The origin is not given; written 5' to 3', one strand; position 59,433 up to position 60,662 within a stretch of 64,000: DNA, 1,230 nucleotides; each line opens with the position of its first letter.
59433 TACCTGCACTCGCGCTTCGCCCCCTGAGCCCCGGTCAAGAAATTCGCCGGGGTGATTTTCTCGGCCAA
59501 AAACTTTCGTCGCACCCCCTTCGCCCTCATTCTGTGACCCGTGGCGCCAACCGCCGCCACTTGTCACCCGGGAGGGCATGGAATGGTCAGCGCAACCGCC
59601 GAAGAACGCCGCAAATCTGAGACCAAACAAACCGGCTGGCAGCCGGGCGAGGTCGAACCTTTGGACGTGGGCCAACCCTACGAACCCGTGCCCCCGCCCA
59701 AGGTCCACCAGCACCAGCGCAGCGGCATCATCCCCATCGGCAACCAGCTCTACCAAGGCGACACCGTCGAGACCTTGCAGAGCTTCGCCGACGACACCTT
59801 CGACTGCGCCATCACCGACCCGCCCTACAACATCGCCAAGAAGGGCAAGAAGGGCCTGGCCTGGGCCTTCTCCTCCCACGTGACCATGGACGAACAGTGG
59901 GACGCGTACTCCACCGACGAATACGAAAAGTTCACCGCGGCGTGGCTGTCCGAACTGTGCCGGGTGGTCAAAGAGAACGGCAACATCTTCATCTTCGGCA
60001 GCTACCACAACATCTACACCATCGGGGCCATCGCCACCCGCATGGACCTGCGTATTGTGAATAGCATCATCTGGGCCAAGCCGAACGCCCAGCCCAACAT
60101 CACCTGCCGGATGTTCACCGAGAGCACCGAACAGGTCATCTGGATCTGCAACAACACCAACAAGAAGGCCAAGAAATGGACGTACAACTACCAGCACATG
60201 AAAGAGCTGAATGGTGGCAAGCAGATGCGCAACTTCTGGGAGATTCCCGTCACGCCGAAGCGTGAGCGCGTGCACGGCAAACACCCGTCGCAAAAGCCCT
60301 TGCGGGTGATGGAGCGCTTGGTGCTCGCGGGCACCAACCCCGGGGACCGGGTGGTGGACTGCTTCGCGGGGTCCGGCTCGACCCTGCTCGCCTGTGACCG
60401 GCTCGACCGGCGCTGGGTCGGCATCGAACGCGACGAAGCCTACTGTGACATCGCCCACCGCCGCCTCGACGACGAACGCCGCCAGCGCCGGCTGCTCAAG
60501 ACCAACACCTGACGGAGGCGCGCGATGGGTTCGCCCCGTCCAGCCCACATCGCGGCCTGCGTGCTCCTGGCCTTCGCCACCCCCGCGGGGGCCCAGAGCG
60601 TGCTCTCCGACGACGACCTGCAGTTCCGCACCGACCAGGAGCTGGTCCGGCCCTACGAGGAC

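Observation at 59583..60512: Orphan CcrM/HinfI-family N6-adenine methyltransferase in a myxobacterial context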

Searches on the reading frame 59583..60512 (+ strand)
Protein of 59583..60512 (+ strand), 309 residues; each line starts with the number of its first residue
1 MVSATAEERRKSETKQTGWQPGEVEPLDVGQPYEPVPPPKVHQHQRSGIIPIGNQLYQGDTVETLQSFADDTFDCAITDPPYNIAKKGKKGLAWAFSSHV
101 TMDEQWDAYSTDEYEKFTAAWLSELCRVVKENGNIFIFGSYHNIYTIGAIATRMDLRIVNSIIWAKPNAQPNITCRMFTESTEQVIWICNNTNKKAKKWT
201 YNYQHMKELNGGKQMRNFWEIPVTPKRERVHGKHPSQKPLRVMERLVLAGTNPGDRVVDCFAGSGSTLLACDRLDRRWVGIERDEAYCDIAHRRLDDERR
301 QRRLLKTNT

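Call 3: search_protein_families(library=pfam, proteins=[window:59583-60512:+], max_evalue=0.01)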
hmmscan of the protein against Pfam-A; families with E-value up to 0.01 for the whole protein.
window:59583-60512:+ (309 aa): 4 families
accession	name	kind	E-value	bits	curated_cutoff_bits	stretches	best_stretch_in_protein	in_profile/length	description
PF01555.25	N6_N4_Mtase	-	6e-50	170.7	26.7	1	74-292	2-220/221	DNA methylase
PF02384.22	N6_Mtase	-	0.00082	19.2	20.4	0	55-138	108-182/311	N-6 DNA Methylase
PF02903.20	Alpha-amylase_N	-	0.0037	17.9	23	1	173-230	25-81/120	Alpha amylase, N-terminal ig-like domain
PF03602.21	Cons_hypoth95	-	0.009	16.1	24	0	253-292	41-81/182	Conserved hypothetical protein 95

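Call 4: search_protein_families(library=ncbifam, proteins=[window:59583-60512:+], max_evalue=0.01)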
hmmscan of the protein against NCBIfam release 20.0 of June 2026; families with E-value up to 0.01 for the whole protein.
window:59583-60512:+ (309 aa): 5 families
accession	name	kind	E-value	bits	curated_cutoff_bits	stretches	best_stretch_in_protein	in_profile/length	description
NF050803.1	DnaMtaseCcrMCaul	equivalog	4.7e-66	223.1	830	1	54-301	4-253/350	adenine-specific DNA-methyltransferase CcrM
NF008572.0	PRK11524.1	equivalog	6.1e-29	101.1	292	2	185-298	146-259/294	adenine-specific DNA-methyltransferase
NF010253.0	PRK13699.1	subfamily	3.3e-17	62.9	244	1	56-301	4-211/226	DNA methyltransferase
TIGR01177.1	TIGR01177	hypoth_equivalog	0.0051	16.2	316.55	0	63-87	240-263/330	TIGR01177 family methyltransferase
NF043040.1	corrin_prot_MT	hypoth_equivalog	0.0056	16.1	180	0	242-303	30-91/216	corrinoid protein-associated methyltransferase CpaM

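Call 5: search_solved_structures(query=window:59583-60512:+, show_alignments=3)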
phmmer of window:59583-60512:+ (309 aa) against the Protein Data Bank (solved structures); distinct sequences matched with E-value up to 0.001: 12.
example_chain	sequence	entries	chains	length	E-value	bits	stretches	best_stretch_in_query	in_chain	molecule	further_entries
6pbd_A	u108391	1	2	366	6.7e-49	170.2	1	54-295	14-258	Modification methylase CcrMI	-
5hek_A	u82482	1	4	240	3.4e-28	102.2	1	55-296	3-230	Adenine specific DNA methyltransferase (DpnA)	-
5hfj_A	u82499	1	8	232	3.6e-28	102.1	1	55-296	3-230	Adenine specific DNA methyltransferase (DpnA)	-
8urk_A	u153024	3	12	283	1.6e-25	93.3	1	201-296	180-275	Methyltransferase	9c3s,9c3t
9c3u_A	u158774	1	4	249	2.3e-25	92.8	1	201-295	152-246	Methyltransferase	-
8s9n_A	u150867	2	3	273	1.1e-21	80.7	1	52-299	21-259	DNA cytosine-N4 methyltransferase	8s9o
8s9m_A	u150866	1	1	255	1.6e-21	80.2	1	58-299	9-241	DNA cytosine-N4 methyltransferase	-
1g60_A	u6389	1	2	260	6.3e-17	65.1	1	212-292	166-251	Adenine-specific Methyltransferase MboIIA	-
1nw8_A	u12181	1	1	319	1e-13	54.6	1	59-270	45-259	MODIFICATION METHYLASE RSRI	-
1eg2_A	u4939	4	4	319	1.1e-13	54.5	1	59-270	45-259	MODIFICATION METHYLASE RSRI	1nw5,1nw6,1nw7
1boo_A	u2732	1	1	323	2.5e-10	43.4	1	233-300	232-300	PROTEIN (N-4 CYTOSINE-SPECIFIC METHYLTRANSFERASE PVU II)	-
2zie_A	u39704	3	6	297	2.7e-10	43.3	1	233-295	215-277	Putative modification methylase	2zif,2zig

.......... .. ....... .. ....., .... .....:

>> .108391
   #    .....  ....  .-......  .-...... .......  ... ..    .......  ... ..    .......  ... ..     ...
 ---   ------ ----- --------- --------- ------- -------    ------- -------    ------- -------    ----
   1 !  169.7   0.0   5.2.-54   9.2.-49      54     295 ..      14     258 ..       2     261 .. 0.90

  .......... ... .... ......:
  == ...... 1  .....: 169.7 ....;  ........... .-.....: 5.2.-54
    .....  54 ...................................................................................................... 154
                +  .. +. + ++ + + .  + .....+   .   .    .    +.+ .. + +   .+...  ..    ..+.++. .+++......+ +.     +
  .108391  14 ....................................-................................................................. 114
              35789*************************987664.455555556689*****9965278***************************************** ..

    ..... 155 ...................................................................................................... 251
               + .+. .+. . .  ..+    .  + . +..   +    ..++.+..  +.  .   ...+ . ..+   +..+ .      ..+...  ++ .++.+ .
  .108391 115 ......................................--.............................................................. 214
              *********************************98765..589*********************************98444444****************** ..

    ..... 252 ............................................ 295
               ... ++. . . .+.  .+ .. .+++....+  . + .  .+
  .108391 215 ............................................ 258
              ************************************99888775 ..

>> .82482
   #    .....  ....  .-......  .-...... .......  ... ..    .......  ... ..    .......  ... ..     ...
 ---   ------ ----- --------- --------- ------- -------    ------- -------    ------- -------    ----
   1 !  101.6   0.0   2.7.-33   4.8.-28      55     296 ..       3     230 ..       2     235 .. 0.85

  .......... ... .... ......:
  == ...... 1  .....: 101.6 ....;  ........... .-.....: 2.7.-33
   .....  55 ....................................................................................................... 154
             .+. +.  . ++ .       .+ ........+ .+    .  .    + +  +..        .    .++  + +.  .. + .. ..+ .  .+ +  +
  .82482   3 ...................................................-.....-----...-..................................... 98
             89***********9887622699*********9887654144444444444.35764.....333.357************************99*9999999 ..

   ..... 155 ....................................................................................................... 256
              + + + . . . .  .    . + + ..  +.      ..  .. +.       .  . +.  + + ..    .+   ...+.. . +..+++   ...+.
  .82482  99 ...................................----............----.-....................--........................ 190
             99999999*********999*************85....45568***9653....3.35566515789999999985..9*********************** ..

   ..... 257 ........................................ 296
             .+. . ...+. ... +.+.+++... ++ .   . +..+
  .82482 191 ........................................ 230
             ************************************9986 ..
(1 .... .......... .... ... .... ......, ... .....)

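Call 8: find_homologous_proteins(query=window:59583-60512:+, max_evalue=1e-20)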
Query window:59583-60512:+ (309 aa): 1749 proteins with E <= 1e-20 among 4346 candidates; the best 120 are listed.
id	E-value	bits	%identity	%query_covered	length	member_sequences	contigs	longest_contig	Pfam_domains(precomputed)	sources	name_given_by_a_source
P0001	7.6e-216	734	100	100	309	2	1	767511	PF01555.25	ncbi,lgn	-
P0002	2.4e-181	620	83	100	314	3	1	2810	PF01555.25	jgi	-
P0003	1.9e-175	601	81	100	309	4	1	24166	PF01555.25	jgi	jgi:site-specific DNA-methyltransferase (adenine-specific)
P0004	2.7e-172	590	80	98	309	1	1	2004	PF01555.25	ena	-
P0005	1.3e-171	588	78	99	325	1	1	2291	PF01555.25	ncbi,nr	ncbi:MAG: site-specific DNA-methyltransferase [Deltaproteobacteria bacterium]|nr:site-specific DNA-m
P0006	1.8e-167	575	77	94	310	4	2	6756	PF01555.25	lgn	-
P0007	3.1e-167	574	78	99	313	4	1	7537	PF01555.25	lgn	-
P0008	5.0e-162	557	75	99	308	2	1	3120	PF01555.25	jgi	jgi:site-specific DNA-methyltransferase (adenine-specific)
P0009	3.0e-158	544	77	93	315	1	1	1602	PF01555.25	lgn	-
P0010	4.5e-157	540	73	99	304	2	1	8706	PF01555.25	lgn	-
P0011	5.4e-157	540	70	100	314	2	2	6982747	PF01555.25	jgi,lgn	jgi:site-specific DNA-methyltransferase (adenine-specific)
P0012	5.9e-157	540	78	92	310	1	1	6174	PF01555.25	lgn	-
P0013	1.8e-156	538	75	94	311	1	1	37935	PF01555.25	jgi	jgi:site-specific DNA-methyltransferase (adenine-specific)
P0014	2.1e-156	538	71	99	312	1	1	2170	PF01555.25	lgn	-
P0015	2.1e-155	535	73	97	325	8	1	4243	PF01555.25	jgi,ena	jgi:site-specific DNA-methyltransferase (adenine-specific)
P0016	6.8e-155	533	76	93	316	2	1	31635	PF01555.25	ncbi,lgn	-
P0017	1.6e-154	532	76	93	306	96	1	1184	PF01555.25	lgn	-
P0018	5.7e-154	530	70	99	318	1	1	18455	PF01555.25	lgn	-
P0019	1.7e-153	529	71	98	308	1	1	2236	PF01555.25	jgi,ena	-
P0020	1.9e-153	528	76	92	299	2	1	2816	PF01555.25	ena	-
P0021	1.5e-152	526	72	99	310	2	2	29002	PF01555.25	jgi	jgi:site-specific DNA-methyltransferase (adenine-specific)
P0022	1.7e-152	525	71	96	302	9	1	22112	PF01555.25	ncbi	-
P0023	5.8e-152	524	70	98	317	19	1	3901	PF01555.25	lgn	-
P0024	8.5e-152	523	73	94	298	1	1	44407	PF01555.25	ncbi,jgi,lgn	-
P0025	1.2e-151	523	69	99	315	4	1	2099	PF01555.25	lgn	-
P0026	2.2e-151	522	69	99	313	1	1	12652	PF01555.25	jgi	jgi:site-specific DNA-methyltransferase (adenine-specific)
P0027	6.0e-151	520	69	99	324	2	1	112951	PF01555.25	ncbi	-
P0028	1.8e-150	519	73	93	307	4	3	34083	PF01555.25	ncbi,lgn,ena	-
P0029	2.0e-150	519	73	93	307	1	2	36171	PF01555.25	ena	-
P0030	2.2e-150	518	73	93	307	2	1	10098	PF01555.25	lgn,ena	-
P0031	7.4e-150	517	75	93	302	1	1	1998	PF01555.25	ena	-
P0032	1.0e-148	513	68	99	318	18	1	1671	PF01555.25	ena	-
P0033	1.3e-148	513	73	94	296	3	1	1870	PF01555.25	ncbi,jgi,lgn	ncbi:MAG: site-specific DNA-methyltransferase [Myxococcaceae bacterium]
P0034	1.5e-148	512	71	95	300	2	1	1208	PF01555.25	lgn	-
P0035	2.9e-148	511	72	94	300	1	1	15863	PF01555.25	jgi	jgi:site-specific DNA-methyltransferase (adenine-specific)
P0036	4.3e-148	511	73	92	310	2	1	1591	PF01555.25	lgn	-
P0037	1.4e-147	509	69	95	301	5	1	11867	PF01555.25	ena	-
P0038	1.5e-147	509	71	94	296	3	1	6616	PF01555.25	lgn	-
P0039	1.9e-147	509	70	97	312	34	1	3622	PF01555.25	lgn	-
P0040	3.1e-147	508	72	94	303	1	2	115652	PF01555.25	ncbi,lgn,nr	ncbi:MAG: site-specific DNA-methyltransferase [Myxococcaceae bacterium]|nr:site-specific DNA-methylt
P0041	6.3e-147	507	69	94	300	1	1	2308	PF01555.25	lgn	-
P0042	1.6e-146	506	73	92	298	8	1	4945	PF01555.25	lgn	-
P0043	2.2e-146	505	68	94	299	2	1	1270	PF01555.25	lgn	-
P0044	4.5e-146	504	74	91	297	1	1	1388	PF01555.25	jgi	jgi:site-specific DNA-methyltransferase (adenine-specific)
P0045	6.5e-146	504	70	94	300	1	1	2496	PF01555.25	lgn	-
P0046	1.0e-145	503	73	91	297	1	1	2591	PF01555.25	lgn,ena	-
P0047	2.2e-145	502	73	92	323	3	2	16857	PF01555.25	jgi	jgi:site-specific DNA-methyltransferase (adenine-specific)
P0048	4.4e-145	501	69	94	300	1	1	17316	PF01555.25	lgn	-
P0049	4.1e-144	498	68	94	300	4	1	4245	PF01555.25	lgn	-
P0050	5.7e-144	497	73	91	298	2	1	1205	PF01555.25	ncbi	-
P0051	9.7e-144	497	73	91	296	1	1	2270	PF01555.25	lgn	-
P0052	7.0e-143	494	72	91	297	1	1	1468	PF01555.25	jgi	jgi:site-specific DNA-methyltransferase (adenine-specific)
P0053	1.6e-142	493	68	95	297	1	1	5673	PF01555.25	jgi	-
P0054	2.2e-142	492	70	93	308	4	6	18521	PF01555.25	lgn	-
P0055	7.1e-141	487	67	97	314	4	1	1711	PF01555.25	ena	-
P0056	1.1e-140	487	70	92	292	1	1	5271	PF01555.25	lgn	-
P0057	5.4e-140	484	68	94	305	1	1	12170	PF01555.25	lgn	-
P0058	9.2e-140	484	65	98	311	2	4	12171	PF02384.23,PF01555.25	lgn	-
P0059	3.5e-138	478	63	97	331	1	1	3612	PF01555.25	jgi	-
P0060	1.8e-136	473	68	92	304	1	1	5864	PF01555.25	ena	-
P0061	5.1e-136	471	75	83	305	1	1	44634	PF01555.25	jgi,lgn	-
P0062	4.1e-135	468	69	91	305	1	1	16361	PF01555.25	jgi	jgi:site-specific DNA-methyltransferase (adenine-specific)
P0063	2.9e-134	466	74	83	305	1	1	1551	PF01555.25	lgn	-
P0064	3.9e-132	458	64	95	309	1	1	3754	PF01555.25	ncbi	-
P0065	1.8e-131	456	74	83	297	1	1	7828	PF01555.25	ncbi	-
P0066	6.6e-131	454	71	87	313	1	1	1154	PF01555.25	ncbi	-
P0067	1.9e-130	453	71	88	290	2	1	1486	PF01555.25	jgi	jgi:site-specific DNA-methyltransferase (adenine-specific)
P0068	5.1e-130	452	79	74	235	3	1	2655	PF01555.25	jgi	jgi:site-specific DNA-methyltransferase (adenine-specific)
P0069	1.1e-129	450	73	83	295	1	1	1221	PF01555.25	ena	-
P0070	1.2e-129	450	74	83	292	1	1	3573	PF01555.25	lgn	-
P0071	1.7e-127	443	69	87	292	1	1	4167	PF01555.25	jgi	jgi:site-specific DNA-methyltransferase (adenine-specific)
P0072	5.7e-127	442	72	83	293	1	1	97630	PF01555.25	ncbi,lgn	ncbi:MAG: site-specific DNA-methyltransferase [Pseudomonadota bacterium]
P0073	6.6e-127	441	68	90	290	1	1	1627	PF01555.25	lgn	-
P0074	1.2e-125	437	68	84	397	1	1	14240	PF01555.25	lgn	-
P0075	1.4e-125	437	69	84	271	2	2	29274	PF01555.25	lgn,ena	-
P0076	6.8e-125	435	69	82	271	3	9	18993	PF01555.25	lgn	-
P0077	1.4e-124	434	67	86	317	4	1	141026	PF01555.25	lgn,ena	-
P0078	2.3e-123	430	67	87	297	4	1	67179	PF01555.25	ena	-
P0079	9.6e-123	428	69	83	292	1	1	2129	PF01555.25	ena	-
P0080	1.5e-122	427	65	89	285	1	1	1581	PF01555.25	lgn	-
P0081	3.4e-122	426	66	87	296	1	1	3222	PF01555.25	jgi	jgi:site-specific DNA-methyltransferase (adenine-specific)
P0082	6.7e-122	425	68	83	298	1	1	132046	PF01555.25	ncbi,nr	ncbi:MAG: site-specific DNA-methyltransferase [Deltaproteobacteria bacterium]|nr:site-specific DNA-m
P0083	1.1e-121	424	68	83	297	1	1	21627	PF01555.25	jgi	jgi:site-specific DNA-methyltransferase (adenine-specific)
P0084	3.4e-121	423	67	87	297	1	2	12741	PF01555.25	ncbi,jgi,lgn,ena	-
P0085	6.9e-121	422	67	84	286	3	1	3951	PF01555.25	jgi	-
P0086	8.3e-121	421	64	90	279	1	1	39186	PF01555.25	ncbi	ncbi:MAG: site-specific DNA-methyltransferase [Myxococcota bacterium]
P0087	2.2e-120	420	68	83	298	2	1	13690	PF01555.25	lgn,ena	-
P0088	7.9e-119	415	62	87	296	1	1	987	PF01555.25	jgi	-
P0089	5.5e-117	409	69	79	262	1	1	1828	PF01555.25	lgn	-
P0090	1.8e-116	407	68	83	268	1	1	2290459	PF01555.25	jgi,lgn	jgi:DNA modification methylase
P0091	5.5e-116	405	70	78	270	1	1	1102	PF01555.25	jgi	jgi:site-specific DNA-methyltransferase (adenine-specific)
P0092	2.7e-115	403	67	81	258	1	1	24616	PF13847.13,PF01170.25,PF01555.25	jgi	-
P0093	7.3e-115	402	70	79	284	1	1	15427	PF01555.25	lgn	-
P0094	2.9e-114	400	66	80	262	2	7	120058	PF01555.25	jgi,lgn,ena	-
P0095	2.2e-113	397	68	80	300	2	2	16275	PF01555.25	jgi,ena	-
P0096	2.4e-113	397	65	83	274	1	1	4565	PF01555.25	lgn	-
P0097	3.3e-113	396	66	79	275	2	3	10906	PF01555.25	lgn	-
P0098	7.2e-113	395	65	83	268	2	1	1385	PF01555.25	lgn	-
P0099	1.1e-112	395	66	81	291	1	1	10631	PF01555.25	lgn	-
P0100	1.6e-112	394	65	83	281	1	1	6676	PF01555.25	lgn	-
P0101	2.2e-112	394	66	81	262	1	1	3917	PF01555.25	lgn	-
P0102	5.0e-112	392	67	79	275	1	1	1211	PF01555.25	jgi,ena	-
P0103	5.9e-112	392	64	83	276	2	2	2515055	PF01555.25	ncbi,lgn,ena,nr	ncbi:MAG: site-specific DNA-methyltransferase [Myxococcales bacterium]|nr:site-specific DNA-methyltr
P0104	6.5e-112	392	62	86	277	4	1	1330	PF01555.25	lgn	-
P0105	7.0e-112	392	65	83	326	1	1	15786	PF01555.25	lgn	-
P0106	1.9e-111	391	64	82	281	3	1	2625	PF01555.25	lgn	-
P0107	5.3e-111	389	64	80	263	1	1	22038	PF01555.25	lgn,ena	-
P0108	5.6e-111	389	64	82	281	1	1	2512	PF01555.25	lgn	-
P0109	6.1e-111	389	66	79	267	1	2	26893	PF01555.25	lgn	-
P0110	7.5e-111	389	66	83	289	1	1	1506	PF01555.25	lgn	-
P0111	7.6e-111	389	62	84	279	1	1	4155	PF01555.25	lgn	-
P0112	1.0e-110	388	66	78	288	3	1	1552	PF01555.25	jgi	jgi:site-specific DNA-methyltransferase (adenine-specific)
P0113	1.1e-110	388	66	80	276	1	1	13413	PF01555.25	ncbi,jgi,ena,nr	ncbi:MAG TPA: site-specific DNA-methyltransferase [Myxococcota bacterium]|nr:site-specific DNA-methy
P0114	1.7e-110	387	62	80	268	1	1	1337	PF01555.25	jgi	jgi:site-specific DNA-methyltransferase (adenine-specific)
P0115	1.9e-110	387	64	81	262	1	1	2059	PF01555.25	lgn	-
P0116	2.3e-110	387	60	85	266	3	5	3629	PF01555.25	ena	-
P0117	3.2e-110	386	63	85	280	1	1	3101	PF01555.25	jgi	jgi:site-specific DNA-methyltransferase (adenine-specific)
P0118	4.2e-110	386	66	79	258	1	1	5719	PF01170.25,PF01555.25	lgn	-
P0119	4.6e-110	386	62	87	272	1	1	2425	PF01555.25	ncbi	-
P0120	4.9e-110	386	65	80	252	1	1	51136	PF01555.25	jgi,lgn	-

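Call 9: find_encoding_contigs(protein=P0001, flank=10000, max_places=3)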
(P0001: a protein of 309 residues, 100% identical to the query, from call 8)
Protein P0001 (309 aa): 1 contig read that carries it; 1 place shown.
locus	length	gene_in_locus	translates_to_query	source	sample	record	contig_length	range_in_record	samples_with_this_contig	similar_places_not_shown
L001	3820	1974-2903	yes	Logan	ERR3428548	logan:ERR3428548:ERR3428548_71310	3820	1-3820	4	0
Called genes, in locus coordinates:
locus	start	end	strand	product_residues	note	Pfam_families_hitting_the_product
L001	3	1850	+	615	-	?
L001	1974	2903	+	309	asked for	PF01555:N6_N4_Mtase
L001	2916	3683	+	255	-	-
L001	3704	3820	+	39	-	?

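Call 10: find_encoding_contigs(protein=P0011, flank=10000, max_places=3)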
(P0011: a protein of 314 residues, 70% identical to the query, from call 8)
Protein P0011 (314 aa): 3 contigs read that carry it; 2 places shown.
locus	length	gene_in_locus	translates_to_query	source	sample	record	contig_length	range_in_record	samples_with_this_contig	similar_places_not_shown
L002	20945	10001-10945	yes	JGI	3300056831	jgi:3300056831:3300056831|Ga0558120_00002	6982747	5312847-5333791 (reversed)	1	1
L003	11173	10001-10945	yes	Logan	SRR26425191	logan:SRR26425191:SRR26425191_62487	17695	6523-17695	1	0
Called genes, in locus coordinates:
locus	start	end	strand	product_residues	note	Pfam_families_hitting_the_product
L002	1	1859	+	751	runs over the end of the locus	PF11104:PilM_2, PF14450:FtsA (weak)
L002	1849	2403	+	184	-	PF04612:T2SSM (weak)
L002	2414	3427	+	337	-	-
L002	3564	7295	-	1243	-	PF13717:Zn_ribbon_4, PF13719:Zn_ribbon_5 (weak), PF13432:TPR_16, PF14559:TPR_19, PF13181:TPR_8 (weak), PF13431:TPR_17 (weak), PF13432:TPR_16, PF23914:TPR_CcmH_CycH, +18 more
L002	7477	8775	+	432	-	-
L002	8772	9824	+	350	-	PF09976:TPR_21 (weak), PF13512:TPR_18, PF13174:TPR_6 (faint), PF13525:YfiO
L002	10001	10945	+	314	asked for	PF01555:N6_N4_Mtase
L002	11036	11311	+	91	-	-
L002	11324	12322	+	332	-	-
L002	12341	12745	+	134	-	-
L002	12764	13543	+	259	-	-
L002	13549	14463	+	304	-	-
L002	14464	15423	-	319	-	PF01118:Semialdhyde_dh, PF22698:Semialdhyde_dhC_1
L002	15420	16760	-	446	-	PF00696:AA_kinase, PF04768:NAT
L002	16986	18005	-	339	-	PF14841:FliG_M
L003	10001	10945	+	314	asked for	PF01555:N6_N4_Mtase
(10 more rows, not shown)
